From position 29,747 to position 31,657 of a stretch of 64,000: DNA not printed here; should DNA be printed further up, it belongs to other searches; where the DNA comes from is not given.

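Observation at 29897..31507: One-component NIT-Crp/Fnr regulator with a C-terminal Cys cluster: possible nitrate-AND-anoxia sensor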

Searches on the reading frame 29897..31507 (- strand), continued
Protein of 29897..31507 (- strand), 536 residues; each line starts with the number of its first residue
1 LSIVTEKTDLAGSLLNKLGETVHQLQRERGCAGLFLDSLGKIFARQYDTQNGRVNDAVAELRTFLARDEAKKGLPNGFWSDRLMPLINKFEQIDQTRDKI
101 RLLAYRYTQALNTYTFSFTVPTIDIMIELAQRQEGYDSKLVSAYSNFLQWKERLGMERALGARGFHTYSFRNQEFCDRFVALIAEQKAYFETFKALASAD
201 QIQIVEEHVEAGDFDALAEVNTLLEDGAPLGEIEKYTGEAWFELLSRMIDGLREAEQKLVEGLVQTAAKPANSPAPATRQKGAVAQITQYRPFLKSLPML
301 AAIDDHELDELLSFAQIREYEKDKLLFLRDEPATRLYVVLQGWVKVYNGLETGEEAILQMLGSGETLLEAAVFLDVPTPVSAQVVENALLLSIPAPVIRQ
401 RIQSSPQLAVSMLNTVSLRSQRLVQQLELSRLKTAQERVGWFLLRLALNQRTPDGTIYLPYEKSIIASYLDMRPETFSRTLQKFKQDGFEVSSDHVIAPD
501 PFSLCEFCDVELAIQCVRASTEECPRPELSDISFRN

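Call 25: find_related_loci(query=A1, collection=genome_contigs, flank=8000)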
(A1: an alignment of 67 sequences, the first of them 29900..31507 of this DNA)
Query A1 (536 aa) in genome_contigs; peptide patterns used: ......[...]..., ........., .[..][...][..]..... (x = any residue, [..] = any of these).
213 stretches matched a pattern; 156 encode a relative of the query (tblastn E <= 1e-3); the best 80 are kept; 80 distinct loci.
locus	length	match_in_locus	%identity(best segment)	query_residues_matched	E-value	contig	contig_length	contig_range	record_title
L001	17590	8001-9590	70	1-535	0e+0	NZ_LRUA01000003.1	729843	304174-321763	Kordiimonas lacus strain S3-22 S3-22_S3, whole genome shotgun sequence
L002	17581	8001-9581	68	1-535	0e+0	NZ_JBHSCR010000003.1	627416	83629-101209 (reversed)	Kordiimonas lipolytica strain CGMCC 1.15304 soapdenovo_K_83_3, whole genome shotgun sequence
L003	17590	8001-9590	67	1-535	0e+0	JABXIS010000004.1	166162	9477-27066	MAG: Alphaproteobacteria bacterium isolate HF-Din21 c_000000008814, whole genome shotgun sequence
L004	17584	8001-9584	67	1-532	0e+0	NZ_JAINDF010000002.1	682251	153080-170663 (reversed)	Kordiimonas marina strain A6E486 scaffold_2_length=682252, whole genome shotgun sequence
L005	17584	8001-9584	68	5-532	0e+0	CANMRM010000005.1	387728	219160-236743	uncultured Kordiimonas sp. isolate 2-78-G.fasta genome assembly, contig: NODE_5, whole genome shotgun sequence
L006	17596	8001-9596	66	1-536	0e+0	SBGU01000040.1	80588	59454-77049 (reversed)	MAG: Alphaproteobacteria bacterium isolate M2405 scaffold_58_1, whole genome shotgun sequence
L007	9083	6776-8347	68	7-532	0e+0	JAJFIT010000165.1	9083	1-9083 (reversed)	MAG: Alphaproteobacteria bacterium isolate OFTM11 OFTM11_164, whole genome shotgun sequence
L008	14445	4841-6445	66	1-534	0e+0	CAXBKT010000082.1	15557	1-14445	MAG TPA_asm: uncultured Kordiimonadaceae bacterium isolate ERR2762122_metabat2_150 genome assembly, contig: ERZ3421826.5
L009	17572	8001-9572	66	14-535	0e+0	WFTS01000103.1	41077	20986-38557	MAG: Kordiimonadales bacterium isolate S139_36 k151_405558, whole genome shotgun sequence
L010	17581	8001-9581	69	7-535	0e+0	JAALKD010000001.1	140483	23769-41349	MAG: Sphingomonadales bacterium isolate MH1_Bin8 NODE_43_length_140483_cov_9.294592, whole genome shotgun sequence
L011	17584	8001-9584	67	6-535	0e+0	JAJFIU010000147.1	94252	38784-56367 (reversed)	MAG: Alphaproteobacteria bacterium isolate OFTM305 OFTM305_146, whole genome shotgun sequence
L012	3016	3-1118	72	165-534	0e+0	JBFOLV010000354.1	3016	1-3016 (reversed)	MAG: Kordiimonas sp. isolate E07Bin-3-1 c_000000000354, whole genome shotgun sequence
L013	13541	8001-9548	51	14-529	6e-173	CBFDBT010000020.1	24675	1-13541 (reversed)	MAG TPA_asm: uncultured Alphaproteobacteria bacterium isolate SRR26215677_concoct_115 genome assembly, contig: ERZ250734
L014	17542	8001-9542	50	14-532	4e-169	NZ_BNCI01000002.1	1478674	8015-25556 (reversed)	Kordiimonas sediminis strain KCTC 42590 sequence02, whole genome shotgun sequence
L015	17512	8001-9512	48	21-528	9e-159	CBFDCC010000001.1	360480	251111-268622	MAG TPA_asm: uncultured Kordiimonas sp. isolate SRR26215677_binner12_Refined_55 genome assembly, contig: ERZ25073487.3,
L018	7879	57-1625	43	1-530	1e-136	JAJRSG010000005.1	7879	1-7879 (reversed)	MAG: Alphaproteobacteria bacterium isolate Dive100_bin4.62 k141_94803, whole genome shotgun sequence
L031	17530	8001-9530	42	14-530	6e-131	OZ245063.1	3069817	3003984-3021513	MAG: Robiginitomaculum sp. isolate c67e7c7b-29c4-4048-b9fa-ee96463f4d3a genome assembly, chromosome: 1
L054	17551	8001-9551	41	14-533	2e-121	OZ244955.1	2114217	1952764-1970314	MAG: Rickettsiales bacterium isolate 351a7792-30f9-4e5e-aadd-1944ae5c27b2 genome assembly, chromosome: 1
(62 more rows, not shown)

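Call 29: predict_structure(alignment_id=A1)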
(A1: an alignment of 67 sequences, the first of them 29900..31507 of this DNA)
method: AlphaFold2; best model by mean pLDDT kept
length: 536 residues; sequences in the alignment: 67
mean_pLDDT: 85.6   pTM: 0.66
mean pLDDT of the five models: 85.6, 82.8, 82.1, 81.7, 80.2
residues with pLDDT >= 90: 222; 70-90: 259; 50-70: 37; < 50: 18
segments of 3 or more residues with pLDDT < 50: 269-282, 533-536
pLDDT, mean of each block of 10 residues (from residue 1): 86 98 98 92 94 98 95 86 90 95 91 92 88 82 87 95 86 84 84 83 93 89 88 86 95 98 74 43 70 83 87 92 89 88 80 73 75 71 88 89 82 70 64 84 92 90 81 89 97 95 91 85 85 47
secondary structure, 60 per line:
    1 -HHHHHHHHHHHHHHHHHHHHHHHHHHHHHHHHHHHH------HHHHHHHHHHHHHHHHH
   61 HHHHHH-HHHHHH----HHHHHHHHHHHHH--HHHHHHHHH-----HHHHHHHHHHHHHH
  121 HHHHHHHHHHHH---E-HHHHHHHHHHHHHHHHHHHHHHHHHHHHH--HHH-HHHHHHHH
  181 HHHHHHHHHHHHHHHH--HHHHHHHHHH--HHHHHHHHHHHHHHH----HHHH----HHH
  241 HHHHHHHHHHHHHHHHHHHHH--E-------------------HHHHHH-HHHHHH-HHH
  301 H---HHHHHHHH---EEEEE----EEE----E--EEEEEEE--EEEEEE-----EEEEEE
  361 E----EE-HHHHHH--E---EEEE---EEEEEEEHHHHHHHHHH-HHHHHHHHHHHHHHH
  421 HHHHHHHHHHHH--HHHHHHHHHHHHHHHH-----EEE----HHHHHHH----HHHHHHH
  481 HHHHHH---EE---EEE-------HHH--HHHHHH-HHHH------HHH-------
elements in order: H2-37 H44-66 H68-73 H78-90 H93-101 H107-132 H138-166 H173-196 H199-208 H211-225 H230-233 H238-261 H284-289 H291-296 H298-301 H305-312 E316-320 E325-327 E335-341 E344-349 E355-361 H369-374 E381-384 E388-394 H395-404 H406-432 H435-450 E456-458 H463-469 H474-486 E495-497 H510-515 H517-520

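Call 34: fold_search(model_id=the predicted structure, library=pdb)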
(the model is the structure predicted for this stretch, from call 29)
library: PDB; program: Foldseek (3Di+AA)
matches with E <= 10: 1204; with E <= 0.001: 595
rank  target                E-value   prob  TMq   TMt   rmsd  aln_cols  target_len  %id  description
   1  3h3z_A                9.2e-13  1.00  0.30  0.62   5.0       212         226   33  Crystal structure of a putative cyclic nucleotide binding protein (spoa0323) from ruegeria pomeroyi dss-3 at 2.35 A re (released 2009-05-05)
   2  3fx3_A                2.2e-12  1.00  0.31  0.65   5.0       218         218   33  Structure of a putative cAMP-binding regulatory protein from Silicibacter pomeroyi DSS-3 (released 2009-03-24)
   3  3h3z_B                5.2e-12  1.00  0.30  0.60   5.2       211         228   33  Crystal structure of a putative cyclic nucleotide binding protein (spoa0323) from ruegeria pomeroyi dss-3 at 2.35 A re (released 2009-05-05)
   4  3fx3_B                6.5e-12  1.00  0.30  0.59   5.3       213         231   33  Structure of a putative cAMP-binding regulatory protein from Silicibacter pomeroyi DSS-3 (released 2009-03-24)
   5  4a2u_H                1.3e-11  1.00  0.36  0.78   3.6       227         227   21  CRP(CAP) from Myco. Tuberculosis, with cAMP (released 2012-10-10)
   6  3d0s_A                3.9e-11  1.00  0.35  0.77   3.8       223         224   22  cAMP receptor protein from m.tuberculosis, cAMP-free form (released 2009-02-03)
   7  3i54_D                4.8e-11  1.00  0.35  0.75   3.8       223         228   22  Crystal structure of MtbCRP in complex with cAMP (released 2009-09-08)
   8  4ev0_A                5.0e-11  1.00  0.23  0.54  13.6       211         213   24  Crystal Structure of Thermus thermophilus Catabolite Activator Protein (released 2012-06-20)
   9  4cyd_A                5.2e-11  1.00  0.35  0.78   3.6       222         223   21  GlxR bound to cAMP (released 2014-12-17)
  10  3dkw_A                5.2e-11  1.00  0.24  0.53  11.5       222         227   29  Crystal Structure of DNR from Pseudomonas aeruginosa. (released 2009-05-19)
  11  4ev0_D                6.8e-11  1.00  0.24  0.55  13.8       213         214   22  Crystal Structure of Thermus thermophilus Catabolite Activator Protein (released 2012-06-20)
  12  4a2u_F                7.4e-11  1.00  0.35  0.76   3.9       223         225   22  CRP(CAP) from Myco. Tuberculosis, with cAMP (released 2012-10-10)
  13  4byy_A                8.8e-11  1.00  0.35  0.74   4.0       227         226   21  Apo GlxR (released 2014-07-30)
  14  3i59_A                1.0e-10  1.00  0.33  0.75   4.2       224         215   21  Crystal structure of MtbCRP in complex with N6-cAMP (released 2009-09-08)
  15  7pza_A                1.1e-10  1.00  0.34  0.73   4.5       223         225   22  Structure of the Clr-cAMP-DNA complex (released 2022-11-02)
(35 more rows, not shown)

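Call 45: search_dna_similar(query=window:29900-31507:-, collection=plasmids, mode=protein, max_rows=25, max_evalue=1e-10)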
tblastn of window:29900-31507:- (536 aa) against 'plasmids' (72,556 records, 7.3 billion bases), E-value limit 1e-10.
Records with a match: 124; places in all: 125; records where one place covers at least 80% of the query: 0.
Best place of each record, by identity: <60% 124.
By first word of the organism name: Thermus 19; Paracoccus 14; Azospirillum 9; Roseibium 7; Klebsiella 7; Roseomonas 5; Labrenzia 4; Ruegeria 4; Vibrio 4; Cupriavidus 4; and 34 more.
By predicted mobility (MOB-suite, as given by PLSDB): non-mobilizable 101; conjugative 15; mobilizable 8.
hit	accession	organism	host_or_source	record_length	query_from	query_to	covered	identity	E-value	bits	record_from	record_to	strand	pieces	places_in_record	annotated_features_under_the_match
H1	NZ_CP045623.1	Roseibium aggregatum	-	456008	270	525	48%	32.3%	1e-28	128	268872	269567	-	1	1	Crp/Fnr family transcriptional regulator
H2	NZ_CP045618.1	Roseibium aggregatum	-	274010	270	525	48%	32.3%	2e-28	127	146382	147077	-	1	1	Crp/Fnr family transcriptional regulator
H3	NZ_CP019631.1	Roseibium algicola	Rhodosorus marinus,cell culture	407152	270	525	48%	32.3%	2e-28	127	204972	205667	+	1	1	Crp/Fnr family transcriptional regulator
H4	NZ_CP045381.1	Labrenzia sp. THAF35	pure culture,Surface of a polyethylene ...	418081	270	525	48%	32.3%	2e-28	127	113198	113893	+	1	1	Crp/Fnr family transcriptional regulator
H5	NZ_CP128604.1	Roseibium aggregatum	cell culture,marine biofilms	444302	270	525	48%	32.3%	2e-28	127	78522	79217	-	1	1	Crp/Fnr family transcriptional regulator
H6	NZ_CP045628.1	Roseibium aggregatum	-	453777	270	525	48%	32.3%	2e-28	127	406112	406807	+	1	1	Crp/Fnr family transcriptional regulator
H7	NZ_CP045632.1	Roseibium aggregatum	-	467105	270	525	48%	32.3%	2e-28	127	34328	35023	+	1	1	Crp/Fnr family transcriptional regulator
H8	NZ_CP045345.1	Labrenzia sp. THAF187b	pure culture,Surface of a polyethylene ...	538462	270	525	48%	32.3%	2e-28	127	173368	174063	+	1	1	Crp/Fnr family transcriptional regulator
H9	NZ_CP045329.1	Labrenzia sp. THAF191b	pure culture,Surface of a polyethylene ...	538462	270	525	48%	32.3%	2e-28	127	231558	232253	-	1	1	Crp/Fnr family transcriptional regulator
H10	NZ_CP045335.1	Labrenzia sp. THAF191a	pure culture,Surface of a polyethylene ...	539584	270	525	48%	32.3%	2e-28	127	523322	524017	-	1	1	Crp/Fnr family transcriptional regulator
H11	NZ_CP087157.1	Roseibium aggregatum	cell culture,seawater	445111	273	525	47%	32.3%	1e-27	125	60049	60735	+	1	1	Crp/Fnr family transcriptional regulator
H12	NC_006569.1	Ruegeria pomeroyi DSS-3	-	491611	274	495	41%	35.1%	3e-30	133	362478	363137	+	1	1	Crp/Fnr family transcriptional regulator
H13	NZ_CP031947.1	Ruegeria sp. AD91A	-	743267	274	495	41%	33.6%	2e-29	130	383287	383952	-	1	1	Crp/Fnr family transcriptional regulator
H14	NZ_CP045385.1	Ruegeria sp. THAF33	pure culture,Surface of a polyethylene ...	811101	274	495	41%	33.6%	2e-29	130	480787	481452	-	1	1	Crp/Fnr family transcriptional regulator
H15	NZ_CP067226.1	Paracoccus sp. MC1862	pure cultures of bacteria,river bed soil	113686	299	496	37%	37.4%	3e-30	133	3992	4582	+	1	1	Crp/Fnr family transcriptional regulator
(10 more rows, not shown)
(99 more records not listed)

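Call 46: get_annotated_region(hit=H1, flank=8000)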
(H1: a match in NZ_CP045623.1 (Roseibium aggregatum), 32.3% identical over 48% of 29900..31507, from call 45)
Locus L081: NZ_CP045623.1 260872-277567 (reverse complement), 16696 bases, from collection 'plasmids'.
description: Roseibium aggregatum strain SDL044 plasmid unnamed1, complete sequence
organism: Roseibium aggregatum (NCBI taxid 187304)
taxonomy: Bacteria; Pseudomonadota; Alphaproteobacteria; Hyphomicrobiales; Stappiaceae; Roseibium; Roseibium aggregatum
host: -; source: -; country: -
typing (MOB-suite, as given by PLSDB): non-mobilizable
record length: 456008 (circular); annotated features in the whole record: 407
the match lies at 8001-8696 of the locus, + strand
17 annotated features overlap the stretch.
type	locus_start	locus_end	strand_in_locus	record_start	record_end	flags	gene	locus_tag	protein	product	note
CDS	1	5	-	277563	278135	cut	-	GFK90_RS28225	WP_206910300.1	carboxymuconolactone decarboxylase family protein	-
CDS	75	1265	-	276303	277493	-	-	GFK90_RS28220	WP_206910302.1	acetyl-CoA C-acyltransferase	GO:0006631 - fatty acid metabolic process [Evidence IEA]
CDS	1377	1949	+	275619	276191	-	-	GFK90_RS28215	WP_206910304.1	TetR/AcrR family transcriptional regulator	GO:0006355 - regulation of DNA-templated transcription [Evidence IEA]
CDS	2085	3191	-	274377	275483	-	-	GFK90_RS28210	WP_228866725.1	glycosyltransferase family 4 protein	-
CDS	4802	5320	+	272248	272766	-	-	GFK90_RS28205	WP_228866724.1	MarR family transcriptional regulator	GO:0006355 - regulation of DNA-templated transcription [Evidence IEA]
CDS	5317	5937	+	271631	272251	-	-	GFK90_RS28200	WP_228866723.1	gamma carbonic anhydrase family protein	-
CDS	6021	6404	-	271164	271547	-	-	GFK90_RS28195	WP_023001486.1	cytochrome c family protein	-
CDS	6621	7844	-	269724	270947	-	hemA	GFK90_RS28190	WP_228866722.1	5-aminolevulinate synthase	GO:0006783 - heme biosynthetic process [Evidence IEA]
CDS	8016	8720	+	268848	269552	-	-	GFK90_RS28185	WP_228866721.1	Crp/Fnr family transcriptional regulator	GO:0006355 - regulation of DNA-templated transcription [Evidence IEA]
CDS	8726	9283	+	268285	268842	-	-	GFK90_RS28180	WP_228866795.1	DUF4202 domain-containing protein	-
CDS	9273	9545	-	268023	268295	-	-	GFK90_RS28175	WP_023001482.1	hypothetical protein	-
CDS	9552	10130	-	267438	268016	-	-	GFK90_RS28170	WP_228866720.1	cytochrome c oxidase subunit 3 family protein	-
CDS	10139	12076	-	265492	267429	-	-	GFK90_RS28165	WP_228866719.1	VWA domain-containing protein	-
CDS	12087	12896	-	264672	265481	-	-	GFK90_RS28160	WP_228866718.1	CbbQ/NirQ/NorQ/GpvN family protein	-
CDS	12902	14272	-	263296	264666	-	-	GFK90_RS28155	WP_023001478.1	cbb3-type cytochrome c oxidase subunit I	GO:0009060 - aerobic respiration [Evidence IEA]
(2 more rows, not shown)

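Call 47: get_annotated_region(hit=H15, flank=8000)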
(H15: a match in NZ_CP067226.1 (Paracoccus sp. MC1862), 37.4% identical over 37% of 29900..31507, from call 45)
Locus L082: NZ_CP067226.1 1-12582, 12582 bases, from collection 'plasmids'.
description: Paracoccus sp. MC1862 plasmid unnamed1, complete sequence
organism: Paracoccus sp. MC1862 (NCBI taxid 2760307)
taxonomy: Bacteria; Pseudomonadota; Alphaproteobacteria; Rhodobacterales; Paracoccaceae; Paracoccus; Paracoccus sp. MC1862
host: -; source: pure cultures of bacteria,river bed soil; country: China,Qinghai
typing (MOB-suite, as given by PLSDB): non-mobilizable
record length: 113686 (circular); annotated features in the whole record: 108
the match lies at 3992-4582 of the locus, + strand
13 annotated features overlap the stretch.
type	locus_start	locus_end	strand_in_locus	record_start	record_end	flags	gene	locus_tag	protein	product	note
CDS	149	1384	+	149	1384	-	-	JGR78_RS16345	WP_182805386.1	helix-turn-helix domain-containing protein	-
CDS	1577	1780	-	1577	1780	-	-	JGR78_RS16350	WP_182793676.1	hypothetical protein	-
CDS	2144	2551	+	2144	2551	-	-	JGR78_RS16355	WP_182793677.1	hypothetical protein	-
CDS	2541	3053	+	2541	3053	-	-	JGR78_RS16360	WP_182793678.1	thermonuclease family protein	-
CDS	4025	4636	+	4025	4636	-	-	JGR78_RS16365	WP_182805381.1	Crp/Fnr family transcriptional regulator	GO:0006355 - regulation of DNA-templated transcription [Evidence IEA]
CDS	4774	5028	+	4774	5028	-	-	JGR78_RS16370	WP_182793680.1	addiction module antitoxin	-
CDS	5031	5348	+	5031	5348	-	-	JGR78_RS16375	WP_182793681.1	type II toxin-antitoxin system RelE/ParE family toxin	GO:0030541 - plasmid partitioning [Evidence IEA]; GO:0051290 - protein heterotetramerization [Evidence IEA]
CDS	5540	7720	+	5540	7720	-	-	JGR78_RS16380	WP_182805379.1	ATP-dependent RecD-like DNA helicase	-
CDS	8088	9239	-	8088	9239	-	-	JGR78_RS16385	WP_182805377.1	hypothetical protein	-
CDS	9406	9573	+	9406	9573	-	-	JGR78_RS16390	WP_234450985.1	hypothetical protein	-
CDS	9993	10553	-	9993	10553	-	lysM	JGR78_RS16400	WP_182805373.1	peptidoglycan-binding protein LysM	-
CDS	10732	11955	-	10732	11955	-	-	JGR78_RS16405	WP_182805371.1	PHB depolymerase family esterase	-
CDS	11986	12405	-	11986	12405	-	-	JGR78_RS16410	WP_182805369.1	CopG family transcriptional regulator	-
